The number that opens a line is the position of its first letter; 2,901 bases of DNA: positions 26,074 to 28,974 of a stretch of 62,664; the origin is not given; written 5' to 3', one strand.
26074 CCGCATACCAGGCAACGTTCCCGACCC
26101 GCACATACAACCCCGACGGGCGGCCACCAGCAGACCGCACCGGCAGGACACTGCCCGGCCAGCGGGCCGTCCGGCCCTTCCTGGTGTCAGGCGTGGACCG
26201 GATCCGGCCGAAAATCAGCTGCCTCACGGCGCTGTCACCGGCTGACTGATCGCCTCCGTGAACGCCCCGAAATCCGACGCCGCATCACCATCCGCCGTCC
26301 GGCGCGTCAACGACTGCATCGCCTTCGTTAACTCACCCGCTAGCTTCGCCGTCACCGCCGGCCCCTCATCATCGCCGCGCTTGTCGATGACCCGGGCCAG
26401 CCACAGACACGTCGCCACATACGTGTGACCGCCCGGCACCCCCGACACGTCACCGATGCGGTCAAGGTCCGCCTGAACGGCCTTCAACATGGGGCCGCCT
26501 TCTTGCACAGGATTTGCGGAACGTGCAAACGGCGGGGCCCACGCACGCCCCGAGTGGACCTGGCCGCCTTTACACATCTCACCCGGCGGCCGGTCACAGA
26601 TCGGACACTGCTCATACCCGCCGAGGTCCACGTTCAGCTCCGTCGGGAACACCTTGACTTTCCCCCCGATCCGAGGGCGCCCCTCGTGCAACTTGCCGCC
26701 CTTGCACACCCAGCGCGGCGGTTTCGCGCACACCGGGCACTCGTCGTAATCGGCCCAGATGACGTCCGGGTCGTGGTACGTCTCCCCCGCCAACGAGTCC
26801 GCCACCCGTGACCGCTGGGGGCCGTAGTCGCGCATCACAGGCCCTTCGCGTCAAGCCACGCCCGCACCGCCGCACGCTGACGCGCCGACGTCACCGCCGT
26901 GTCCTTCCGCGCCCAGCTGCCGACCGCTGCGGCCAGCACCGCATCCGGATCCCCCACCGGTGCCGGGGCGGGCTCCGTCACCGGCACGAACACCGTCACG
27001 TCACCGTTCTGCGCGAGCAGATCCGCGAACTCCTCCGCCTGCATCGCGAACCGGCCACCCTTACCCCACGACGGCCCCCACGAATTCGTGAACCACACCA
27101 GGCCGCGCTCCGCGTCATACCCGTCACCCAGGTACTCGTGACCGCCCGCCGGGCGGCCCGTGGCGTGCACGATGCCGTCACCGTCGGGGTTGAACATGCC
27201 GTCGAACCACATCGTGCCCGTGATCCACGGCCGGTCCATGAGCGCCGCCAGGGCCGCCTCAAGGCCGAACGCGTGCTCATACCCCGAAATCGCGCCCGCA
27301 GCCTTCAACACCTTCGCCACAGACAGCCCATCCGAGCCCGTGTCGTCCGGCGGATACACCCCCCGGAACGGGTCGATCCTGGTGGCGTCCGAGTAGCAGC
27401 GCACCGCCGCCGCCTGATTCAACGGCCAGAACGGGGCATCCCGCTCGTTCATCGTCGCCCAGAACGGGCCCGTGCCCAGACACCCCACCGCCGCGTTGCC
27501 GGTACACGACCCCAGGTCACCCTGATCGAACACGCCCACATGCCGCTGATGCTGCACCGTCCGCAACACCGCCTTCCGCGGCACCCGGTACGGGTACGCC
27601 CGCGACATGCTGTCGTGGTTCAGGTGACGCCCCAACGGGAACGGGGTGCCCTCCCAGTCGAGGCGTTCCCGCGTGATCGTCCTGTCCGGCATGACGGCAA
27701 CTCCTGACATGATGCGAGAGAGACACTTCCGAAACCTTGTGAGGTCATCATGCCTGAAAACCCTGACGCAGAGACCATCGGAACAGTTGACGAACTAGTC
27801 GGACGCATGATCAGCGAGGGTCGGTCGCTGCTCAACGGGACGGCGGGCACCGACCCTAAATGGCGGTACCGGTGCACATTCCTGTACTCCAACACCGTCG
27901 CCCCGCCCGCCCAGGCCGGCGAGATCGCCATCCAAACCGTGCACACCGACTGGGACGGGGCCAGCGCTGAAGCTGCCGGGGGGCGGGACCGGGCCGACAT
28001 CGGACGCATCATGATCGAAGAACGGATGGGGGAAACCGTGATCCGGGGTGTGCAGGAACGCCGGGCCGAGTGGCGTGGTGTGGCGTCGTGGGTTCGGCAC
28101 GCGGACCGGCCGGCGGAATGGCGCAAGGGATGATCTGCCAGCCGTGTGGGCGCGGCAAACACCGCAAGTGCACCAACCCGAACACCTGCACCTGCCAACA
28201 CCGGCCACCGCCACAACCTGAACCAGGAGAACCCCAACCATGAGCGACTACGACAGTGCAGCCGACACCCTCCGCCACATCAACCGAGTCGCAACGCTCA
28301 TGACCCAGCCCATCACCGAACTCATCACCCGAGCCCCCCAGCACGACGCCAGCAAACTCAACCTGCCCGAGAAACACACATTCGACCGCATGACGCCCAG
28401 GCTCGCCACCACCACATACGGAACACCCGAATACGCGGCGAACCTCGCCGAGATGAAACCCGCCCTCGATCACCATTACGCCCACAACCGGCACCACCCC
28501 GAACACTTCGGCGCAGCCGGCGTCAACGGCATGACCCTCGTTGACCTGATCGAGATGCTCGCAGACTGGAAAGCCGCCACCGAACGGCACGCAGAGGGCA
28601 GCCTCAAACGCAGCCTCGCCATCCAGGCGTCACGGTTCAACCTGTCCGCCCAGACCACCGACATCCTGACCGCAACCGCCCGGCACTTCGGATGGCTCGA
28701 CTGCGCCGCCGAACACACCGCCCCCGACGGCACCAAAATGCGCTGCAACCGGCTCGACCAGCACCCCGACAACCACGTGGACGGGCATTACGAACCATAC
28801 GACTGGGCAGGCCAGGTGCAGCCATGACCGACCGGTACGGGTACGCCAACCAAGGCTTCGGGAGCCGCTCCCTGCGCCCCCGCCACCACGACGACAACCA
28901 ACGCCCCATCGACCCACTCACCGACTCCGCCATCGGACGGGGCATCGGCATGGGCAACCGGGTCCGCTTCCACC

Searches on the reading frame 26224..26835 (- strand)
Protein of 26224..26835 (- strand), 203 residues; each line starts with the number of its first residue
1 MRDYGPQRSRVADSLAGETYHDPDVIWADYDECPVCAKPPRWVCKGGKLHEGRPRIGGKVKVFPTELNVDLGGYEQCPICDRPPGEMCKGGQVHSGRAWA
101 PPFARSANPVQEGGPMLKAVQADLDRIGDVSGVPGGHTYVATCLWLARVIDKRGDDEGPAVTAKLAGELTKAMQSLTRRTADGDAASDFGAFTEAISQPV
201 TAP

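Call 76: search_protein_families(library=pfam, proteins=[window:26224-26835:-], max_evalue=0.001)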
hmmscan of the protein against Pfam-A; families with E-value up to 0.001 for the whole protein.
window:26224-26835:- (203 aa): 1 family
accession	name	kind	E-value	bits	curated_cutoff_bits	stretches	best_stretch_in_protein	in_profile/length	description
PF24623.2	Phage_zn_bind_8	-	0.00038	20.6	24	1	76-103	13-47/57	Putative DNA-binding phage zinc finger domain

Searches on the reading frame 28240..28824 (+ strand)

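Call 57: search_protein_families(library=pfam, proteins=[window:28240-28824:+], max_evalue=0.01)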
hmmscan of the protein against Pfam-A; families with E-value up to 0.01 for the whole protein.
window:28240-28824:+ (195 aa): 1 family
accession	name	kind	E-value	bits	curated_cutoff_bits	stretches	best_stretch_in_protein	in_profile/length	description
PF18907.5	DUF5662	-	8.3e-37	126.7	27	1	4-148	3-155/156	Family of unknown function (DUF5662)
